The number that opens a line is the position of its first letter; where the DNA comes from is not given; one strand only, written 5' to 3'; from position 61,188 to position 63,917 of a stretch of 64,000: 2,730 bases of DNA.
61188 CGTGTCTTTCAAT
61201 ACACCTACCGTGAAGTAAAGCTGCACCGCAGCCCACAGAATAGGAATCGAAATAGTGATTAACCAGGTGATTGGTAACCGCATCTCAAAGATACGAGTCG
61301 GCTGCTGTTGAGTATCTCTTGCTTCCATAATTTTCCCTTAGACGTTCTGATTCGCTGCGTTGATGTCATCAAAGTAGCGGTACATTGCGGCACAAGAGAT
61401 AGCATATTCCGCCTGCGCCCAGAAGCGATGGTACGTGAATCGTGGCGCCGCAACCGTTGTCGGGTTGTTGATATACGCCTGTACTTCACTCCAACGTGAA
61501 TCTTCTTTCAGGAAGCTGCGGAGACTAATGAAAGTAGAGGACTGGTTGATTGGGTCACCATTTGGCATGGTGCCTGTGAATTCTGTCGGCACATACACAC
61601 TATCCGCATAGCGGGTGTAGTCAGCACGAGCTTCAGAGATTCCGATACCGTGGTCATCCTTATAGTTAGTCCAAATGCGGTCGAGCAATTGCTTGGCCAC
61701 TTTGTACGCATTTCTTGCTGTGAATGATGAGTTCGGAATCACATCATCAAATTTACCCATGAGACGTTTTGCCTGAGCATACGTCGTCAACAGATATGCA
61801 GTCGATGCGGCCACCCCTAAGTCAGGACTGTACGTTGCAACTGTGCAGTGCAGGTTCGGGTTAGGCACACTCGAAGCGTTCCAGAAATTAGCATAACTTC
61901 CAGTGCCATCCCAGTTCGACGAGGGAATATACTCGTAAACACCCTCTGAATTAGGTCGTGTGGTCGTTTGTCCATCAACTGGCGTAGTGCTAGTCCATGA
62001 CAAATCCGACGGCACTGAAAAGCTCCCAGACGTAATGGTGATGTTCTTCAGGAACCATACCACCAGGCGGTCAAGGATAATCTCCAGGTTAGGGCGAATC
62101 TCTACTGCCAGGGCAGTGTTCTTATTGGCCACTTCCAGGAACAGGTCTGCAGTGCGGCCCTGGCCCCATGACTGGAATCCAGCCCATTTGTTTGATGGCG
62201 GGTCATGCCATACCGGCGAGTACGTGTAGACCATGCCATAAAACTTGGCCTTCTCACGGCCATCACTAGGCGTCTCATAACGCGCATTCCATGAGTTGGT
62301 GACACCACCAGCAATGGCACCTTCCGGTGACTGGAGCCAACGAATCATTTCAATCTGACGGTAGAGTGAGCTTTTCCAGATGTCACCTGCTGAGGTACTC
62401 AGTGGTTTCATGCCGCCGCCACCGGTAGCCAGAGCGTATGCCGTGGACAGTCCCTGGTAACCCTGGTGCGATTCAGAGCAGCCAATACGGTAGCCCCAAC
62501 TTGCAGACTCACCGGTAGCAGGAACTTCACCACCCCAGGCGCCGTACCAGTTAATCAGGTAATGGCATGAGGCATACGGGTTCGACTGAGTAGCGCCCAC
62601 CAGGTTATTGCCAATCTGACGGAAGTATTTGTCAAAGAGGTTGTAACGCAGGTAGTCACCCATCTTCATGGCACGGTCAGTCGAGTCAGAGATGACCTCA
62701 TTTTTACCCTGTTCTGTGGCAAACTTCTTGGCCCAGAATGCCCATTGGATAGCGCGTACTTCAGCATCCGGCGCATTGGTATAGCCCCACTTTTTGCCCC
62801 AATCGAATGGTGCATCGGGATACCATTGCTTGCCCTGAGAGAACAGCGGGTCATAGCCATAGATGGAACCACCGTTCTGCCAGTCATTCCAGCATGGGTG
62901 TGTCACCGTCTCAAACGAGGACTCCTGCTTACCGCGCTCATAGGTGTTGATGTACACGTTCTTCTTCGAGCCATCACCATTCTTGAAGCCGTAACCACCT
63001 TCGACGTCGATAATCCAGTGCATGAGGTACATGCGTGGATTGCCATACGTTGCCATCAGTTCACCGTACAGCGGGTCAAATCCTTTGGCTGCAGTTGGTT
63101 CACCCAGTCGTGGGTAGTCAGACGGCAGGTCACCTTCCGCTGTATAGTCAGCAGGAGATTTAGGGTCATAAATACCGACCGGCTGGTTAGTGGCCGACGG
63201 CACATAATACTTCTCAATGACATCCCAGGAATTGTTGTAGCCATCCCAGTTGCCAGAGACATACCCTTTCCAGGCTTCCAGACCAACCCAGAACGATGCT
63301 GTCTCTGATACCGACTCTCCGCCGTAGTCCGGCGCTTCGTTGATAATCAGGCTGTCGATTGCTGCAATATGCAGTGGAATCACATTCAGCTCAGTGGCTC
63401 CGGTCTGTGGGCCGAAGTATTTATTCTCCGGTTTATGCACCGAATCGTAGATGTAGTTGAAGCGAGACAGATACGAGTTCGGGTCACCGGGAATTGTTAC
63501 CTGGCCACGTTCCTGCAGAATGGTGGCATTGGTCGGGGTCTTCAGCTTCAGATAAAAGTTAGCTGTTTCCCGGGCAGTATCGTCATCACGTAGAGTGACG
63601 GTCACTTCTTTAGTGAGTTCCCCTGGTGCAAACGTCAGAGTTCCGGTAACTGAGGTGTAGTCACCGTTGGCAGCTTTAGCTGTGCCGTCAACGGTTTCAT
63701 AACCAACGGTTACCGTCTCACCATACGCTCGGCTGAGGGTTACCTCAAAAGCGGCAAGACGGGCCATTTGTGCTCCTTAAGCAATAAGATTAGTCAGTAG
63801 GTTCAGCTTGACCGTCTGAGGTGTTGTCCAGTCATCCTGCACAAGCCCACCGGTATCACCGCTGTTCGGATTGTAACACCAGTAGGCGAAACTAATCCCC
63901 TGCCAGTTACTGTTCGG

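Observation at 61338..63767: Late-strand 809-aa protein combining Calx-β and GH48-like cellulase-family domains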

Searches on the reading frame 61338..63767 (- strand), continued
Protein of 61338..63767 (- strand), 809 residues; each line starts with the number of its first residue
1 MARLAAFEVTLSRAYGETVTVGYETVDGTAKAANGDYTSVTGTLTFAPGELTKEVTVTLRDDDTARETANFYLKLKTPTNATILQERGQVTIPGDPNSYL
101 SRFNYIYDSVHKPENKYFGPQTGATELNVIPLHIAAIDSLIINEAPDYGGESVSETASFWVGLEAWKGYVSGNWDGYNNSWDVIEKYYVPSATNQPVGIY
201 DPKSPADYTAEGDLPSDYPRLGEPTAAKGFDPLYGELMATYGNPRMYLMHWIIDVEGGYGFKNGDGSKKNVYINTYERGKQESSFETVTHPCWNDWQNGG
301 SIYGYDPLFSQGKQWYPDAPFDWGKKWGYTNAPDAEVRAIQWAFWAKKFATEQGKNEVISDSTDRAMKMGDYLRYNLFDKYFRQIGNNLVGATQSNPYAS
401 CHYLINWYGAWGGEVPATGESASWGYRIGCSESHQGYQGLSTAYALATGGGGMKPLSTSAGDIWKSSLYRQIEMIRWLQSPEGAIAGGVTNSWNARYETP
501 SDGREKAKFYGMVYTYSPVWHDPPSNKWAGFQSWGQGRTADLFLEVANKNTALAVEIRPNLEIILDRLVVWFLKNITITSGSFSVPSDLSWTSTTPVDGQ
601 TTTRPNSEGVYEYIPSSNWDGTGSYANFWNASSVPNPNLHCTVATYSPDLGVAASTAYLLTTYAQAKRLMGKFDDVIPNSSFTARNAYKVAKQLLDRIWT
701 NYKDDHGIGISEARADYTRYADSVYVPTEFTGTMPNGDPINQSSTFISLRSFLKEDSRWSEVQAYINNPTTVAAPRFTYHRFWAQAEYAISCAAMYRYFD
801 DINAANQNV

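Call 61: fold_search(model_id=the predicted structure, library=viral)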
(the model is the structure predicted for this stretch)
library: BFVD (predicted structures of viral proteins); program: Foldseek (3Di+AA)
matches with E <= 10: 345; with E <= 0.001: 6
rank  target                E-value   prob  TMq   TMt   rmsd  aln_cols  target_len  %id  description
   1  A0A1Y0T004            5.4e-09  1.00  0.14  0.11  19.2       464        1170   14  Uncharacterized protein [Pseudomonas phage Skulduggery]
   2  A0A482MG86            9.5e-06  1.00  0.10  0.11  19.9       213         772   20  Sialidase domain-containing/CalX-like domain superfamily protein [Serratia phage Parlo]
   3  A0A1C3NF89            1.1e-05  1.00  0.11  0.11   1.3        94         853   35  (no name in the UniProt tables at hand)
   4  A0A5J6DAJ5            2.7e-05  1.00  0.11  0.71   2.8       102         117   22  Putative tail fiber protein [Erwinia phage pEp_SNUABM_01]
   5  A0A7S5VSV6            5.1e-05  1.00  0.11  0.19   1.5        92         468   33  (no name in the UniProt tables at hand)
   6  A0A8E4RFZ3            1.2e-04  0.99  0.32  0.19  26.2      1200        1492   10  Putative long tail fiber protein [Alteromonas phage vB_AmeP_R8W]
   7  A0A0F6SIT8            1.7e-03  1.00  0.11  0.21   2.4        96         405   25  (no name in the UniProt tables at hand)
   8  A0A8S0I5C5            1.7e-03  1.00  0.11  0.17   9.6       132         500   20  (no name in the UniProt tables at hand)
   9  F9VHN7                2.5e-03  0.99  0.24  0.32  21.7       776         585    8  (no name in the UniProt tables at hand)
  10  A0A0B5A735            3.1e-03  0.99  0.29  0.41  15.9       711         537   10  (no name in the UniProt tables at hand)
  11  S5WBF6                6.8e-03  1.00  0.08  0.06  10.7       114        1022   25  PA14 domain-containing protein [Pseudomonas phage PaBG]
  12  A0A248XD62            1.0e-02  0.77  0.28  0.20  19.1       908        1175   10  Tail fiber protein [Klebsiella phage YMC16/01/N133_KPN_BP]
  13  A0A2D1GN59            2.3e-02  1.00  0.11  0.35   4.0       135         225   17  (no name in the UniProt tables at hand)
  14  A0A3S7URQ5            2.5e-02  0.89  0.22  0.32  14.7       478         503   12  (no name in the UniProt tables at hand)
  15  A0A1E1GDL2            2.8e-02  1.00  0.10  0.27   5.2       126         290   13  (no name in the UniProt tables at hand)
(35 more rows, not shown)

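Call 67: search_protein_families(library=phrogs, proteins=[window:61338-63767:-], max_evalue=0.001)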
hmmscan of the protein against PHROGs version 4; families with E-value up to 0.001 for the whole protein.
window:61338-63767:- (809 aa): 0 families

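Call 68: find_encoding_contigs(protein=P0066, flank=10000, max_places=1)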
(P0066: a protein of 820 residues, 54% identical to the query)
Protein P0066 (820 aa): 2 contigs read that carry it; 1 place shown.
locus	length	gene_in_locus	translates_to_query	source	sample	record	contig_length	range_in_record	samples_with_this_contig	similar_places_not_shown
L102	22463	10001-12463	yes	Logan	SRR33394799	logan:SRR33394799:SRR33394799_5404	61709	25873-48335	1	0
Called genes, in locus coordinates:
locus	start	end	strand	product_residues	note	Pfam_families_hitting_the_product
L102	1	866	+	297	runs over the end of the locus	-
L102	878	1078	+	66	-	-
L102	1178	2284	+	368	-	PF13252:Phage_capsid_3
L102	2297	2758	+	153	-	-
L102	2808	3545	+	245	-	-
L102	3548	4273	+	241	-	PF24175:SU10_adaptor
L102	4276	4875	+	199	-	-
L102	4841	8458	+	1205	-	PF23148:Gp77, PF12371:TMEM131_like_N (faint), PF22544:HYDIN_VesB_CFA65-like_Ig (weak), PF07610:DUF1573 (weak), PF15780:ASH, PF22073:Cep192_D4 (weak), PF22544:HYDIN_VesB_CFA65-like_Ig (weak), PF00150:Cellulase, +3 more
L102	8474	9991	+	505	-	PF03160:Calx-beta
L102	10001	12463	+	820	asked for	PF03160:Calx-beta, PF02011:Glyco_hydro_48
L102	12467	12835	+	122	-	-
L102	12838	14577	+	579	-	-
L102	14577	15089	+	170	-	PF24161:CCDC39 (faint)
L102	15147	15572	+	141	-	-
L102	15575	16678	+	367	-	PF13884:Peptidase_S74 (weak)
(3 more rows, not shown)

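Call 69: find_encoding_contigs(protein=P0091, flank=10000, max_places=1)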
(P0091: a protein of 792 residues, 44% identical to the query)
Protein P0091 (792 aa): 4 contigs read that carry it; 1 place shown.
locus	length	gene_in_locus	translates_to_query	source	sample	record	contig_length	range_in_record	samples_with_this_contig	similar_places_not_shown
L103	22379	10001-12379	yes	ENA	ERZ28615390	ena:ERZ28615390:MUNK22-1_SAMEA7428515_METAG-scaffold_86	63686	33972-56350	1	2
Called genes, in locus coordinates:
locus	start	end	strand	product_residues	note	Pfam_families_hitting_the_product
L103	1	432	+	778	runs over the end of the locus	PF16510:P22_portal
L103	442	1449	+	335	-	-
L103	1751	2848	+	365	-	PF13252:Phage_capsid_3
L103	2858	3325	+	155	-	-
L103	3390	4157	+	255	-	-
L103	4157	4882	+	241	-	PF24175:SU10_adaptor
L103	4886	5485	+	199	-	PF24175:SU10_adaptor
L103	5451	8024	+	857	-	PF23148:Gp77, PF15780:ASH, PF22544:HYDIN_VesB_CFA65-like_Ig, PF07610:DUF1573, PF15780:ASH, PF22073:Cep192_D4, PF22544:HYDIN_VesB_CFA65-like_Ig, PF00150:Cellulase, +8 more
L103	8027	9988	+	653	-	-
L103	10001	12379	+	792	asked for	PF03160:Calx-beta, PF02011:Glyco_hydro_48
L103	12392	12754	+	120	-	-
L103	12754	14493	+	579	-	-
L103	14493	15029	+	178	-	PF19220:Rod_CreS (weak), PF12795:MscS_porin (weak), PF24161:CCDC39 (weak), PF10473:CENP-F_leu_zip (weak)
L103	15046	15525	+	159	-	-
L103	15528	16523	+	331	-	-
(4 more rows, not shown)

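Call 70: find_encoding_contigs(protein=P0076, flank=10000, max_places=1)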
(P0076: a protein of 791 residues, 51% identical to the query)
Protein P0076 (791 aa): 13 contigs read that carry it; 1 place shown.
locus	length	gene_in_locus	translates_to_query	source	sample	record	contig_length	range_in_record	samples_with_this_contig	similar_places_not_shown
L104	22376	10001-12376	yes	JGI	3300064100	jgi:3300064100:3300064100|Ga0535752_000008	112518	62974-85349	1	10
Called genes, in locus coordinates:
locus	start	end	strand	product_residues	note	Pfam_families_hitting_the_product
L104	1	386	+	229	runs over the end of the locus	-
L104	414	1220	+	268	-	PF27730:UCP028589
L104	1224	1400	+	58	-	-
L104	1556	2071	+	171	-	PF23789:Pre_tape_measure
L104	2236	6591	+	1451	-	-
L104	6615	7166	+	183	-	-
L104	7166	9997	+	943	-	PF00150:Cellulase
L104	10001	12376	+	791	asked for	PF03160:Calx-beta (weak), PF02011:Glyco_hydro_48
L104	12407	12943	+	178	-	-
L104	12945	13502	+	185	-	-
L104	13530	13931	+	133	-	-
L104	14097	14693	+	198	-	-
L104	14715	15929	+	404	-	PF00004:AAA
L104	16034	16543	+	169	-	-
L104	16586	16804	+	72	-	-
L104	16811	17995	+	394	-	-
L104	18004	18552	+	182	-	-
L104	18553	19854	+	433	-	PF03796:DnaB_C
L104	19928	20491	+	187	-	-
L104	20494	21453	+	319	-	-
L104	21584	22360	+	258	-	-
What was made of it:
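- On Virion-borne (tail-associated) polysaccharide depolymerase: L104: after the tape measure (call 70).
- It follows the tape measure gene in L104 (call 70).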

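Call 71: find_encoding_contigs(protein=P0100, flank=10000, max_places=1)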
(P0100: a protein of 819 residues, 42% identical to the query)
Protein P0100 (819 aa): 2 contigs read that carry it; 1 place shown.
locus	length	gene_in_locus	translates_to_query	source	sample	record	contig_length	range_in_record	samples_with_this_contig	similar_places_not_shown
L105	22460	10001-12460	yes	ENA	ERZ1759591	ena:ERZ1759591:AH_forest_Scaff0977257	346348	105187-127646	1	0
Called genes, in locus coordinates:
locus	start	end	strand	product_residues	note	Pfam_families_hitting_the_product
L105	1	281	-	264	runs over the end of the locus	-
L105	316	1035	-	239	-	-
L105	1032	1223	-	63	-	-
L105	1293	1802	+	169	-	-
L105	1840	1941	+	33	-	-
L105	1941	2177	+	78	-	-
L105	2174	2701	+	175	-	PF08719:NADAR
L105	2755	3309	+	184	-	-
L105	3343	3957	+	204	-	-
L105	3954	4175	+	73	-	-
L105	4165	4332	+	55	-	-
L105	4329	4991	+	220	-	-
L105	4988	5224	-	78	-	-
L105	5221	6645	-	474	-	-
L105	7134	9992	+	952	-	PF26209:Phage_phiTE_241_C, PF01833:TIG (weak), PF13287:Fn3_assoc, PF13290:CHB_HEX_C_1, PF00150:Cellulase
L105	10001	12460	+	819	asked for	PF03160:Calx-beta (weak), PF02011:Glyco_hydro_48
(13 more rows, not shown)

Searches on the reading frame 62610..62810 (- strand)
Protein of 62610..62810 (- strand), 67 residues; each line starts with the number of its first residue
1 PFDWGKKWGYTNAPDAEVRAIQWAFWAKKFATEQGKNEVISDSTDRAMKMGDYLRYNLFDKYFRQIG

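Call 66: search_solved_structures(query=window:62610-62810:-, show_alignments=5, max_evalue=0.01)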
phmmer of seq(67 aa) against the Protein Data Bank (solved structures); distinct sequences matched with E-value up to 0.01: 14.
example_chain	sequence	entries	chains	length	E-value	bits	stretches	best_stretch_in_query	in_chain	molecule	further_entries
4jjj_A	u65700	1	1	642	2.3e-20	75.6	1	3-67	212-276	Cellulose 1,4-beta-cellobiosidase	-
6d5d_A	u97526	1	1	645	1.1e-19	73.4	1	3-67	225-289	glycoside hydrolase WP_045175321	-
1l1y_A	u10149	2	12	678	2.6e-19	72.2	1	4-67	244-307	cellobiohydrolase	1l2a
5yj6_A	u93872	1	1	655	5.2e-19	71.3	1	4-67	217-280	Dockerin type I repeat-containing protein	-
4el8_A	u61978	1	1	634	1.2e-18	70.2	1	3-67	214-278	Glycoside hydrolase family 48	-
4l0g_A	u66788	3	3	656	1.2e-18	70.1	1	3-67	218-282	Glycoside hydrolase family 48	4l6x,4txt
1f9d_A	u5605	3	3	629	2.3e-18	69.2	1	6-67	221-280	ENDO-1,4-BETA-GLUCANASE F | Endoglucanase F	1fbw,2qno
1g9j_A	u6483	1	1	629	2.3e-18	69.2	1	6-67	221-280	CELLULASE CEL48F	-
1f9o_A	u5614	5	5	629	2.3e-18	69.2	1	6-67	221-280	ENDO-1,4-BETA-GLUCANASE F | CELLULASE CELF | CELLULASE CEL48F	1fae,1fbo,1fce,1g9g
8zu1_A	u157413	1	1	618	2e-15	59.9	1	4-67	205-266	cellulose CelS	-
4fus_A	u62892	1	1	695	1.2e-14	57.5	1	4-67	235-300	RTX toxins and related Ca2+-binding protein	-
5bv9_A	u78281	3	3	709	5.6e-12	49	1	7-67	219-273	Cellulose 1,4-beta-cellobiosidase | Glycoside hydrolase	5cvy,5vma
4xwl_A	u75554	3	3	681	7.9e-12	48.5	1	6-67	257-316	Exoglucanase S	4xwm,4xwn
7kw6_A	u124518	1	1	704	5.3e-11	45.9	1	7-67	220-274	Exoglucanase-2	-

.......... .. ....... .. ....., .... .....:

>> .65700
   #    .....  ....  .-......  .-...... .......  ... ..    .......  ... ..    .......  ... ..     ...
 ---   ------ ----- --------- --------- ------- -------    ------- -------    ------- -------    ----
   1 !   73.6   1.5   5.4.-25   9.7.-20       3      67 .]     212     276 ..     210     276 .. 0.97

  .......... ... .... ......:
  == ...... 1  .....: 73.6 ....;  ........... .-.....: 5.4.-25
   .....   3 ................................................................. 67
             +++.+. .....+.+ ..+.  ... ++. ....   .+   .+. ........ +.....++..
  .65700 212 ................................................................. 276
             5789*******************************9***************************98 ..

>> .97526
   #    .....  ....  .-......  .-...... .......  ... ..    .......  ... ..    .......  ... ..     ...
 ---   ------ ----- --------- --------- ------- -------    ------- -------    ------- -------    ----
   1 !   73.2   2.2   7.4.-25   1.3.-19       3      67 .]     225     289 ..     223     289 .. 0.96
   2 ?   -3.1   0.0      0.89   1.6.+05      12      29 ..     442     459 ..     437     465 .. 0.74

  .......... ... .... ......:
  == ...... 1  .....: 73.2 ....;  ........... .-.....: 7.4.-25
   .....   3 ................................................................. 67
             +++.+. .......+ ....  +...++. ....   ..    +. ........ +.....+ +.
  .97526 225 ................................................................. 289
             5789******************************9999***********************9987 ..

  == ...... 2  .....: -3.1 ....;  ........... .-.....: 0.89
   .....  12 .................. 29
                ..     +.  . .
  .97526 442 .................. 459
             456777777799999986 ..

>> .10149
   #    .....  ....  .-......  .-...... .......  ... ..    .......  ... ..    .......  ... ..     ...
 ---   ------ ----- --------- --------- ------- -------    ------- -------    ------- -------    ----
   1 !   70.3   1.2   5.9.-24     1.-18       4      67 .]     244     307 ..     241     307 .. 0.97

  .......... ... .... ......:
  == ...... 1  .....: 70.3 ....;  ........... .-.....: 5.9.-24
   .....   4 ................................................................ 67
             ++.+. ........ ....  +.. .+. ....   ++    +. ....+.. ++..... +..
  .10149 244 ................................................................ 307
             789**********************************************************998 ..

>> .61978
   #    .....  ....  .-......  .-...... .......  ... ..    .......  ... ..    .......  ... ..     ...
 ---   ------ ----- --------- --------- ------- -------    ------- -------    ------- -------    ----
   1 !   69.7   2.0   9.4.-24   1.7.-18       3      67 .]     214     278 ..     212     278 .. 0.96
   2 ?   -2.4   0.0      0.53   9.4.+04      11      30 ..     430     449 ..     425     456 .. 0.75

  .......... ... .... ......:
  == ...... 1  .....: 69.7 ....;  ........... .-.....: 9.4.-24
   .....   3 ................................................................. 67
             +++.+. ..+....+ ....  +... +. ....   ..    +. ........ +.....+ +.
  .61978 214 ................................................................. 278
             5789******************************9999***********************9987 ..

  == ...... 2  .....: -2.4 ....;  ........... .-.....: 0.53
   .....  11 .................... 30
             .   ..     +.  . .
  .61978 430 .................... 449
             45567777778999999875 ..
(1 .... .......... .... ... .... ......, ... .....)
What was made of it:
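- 61341..63482 (-): GH48 (α/α)6-barrel catalytic domain (aa ~96-809), with acid E155 (codon 63303-63305) and base D334 (codon 62766-62768). D334 aligns with N224 of the T. fusca D224N mutant 4JJJ (call 66).
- On Glycoside hydrolase family 48 (CAZy GH48 / Pfam PF02011): D334 in YTNAPD(334)AE aligns with N224 of the D224N mutant structure 4JJJ (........) (call 66).
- D334 aligns with the mutated base of 4JJJ (call 66).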
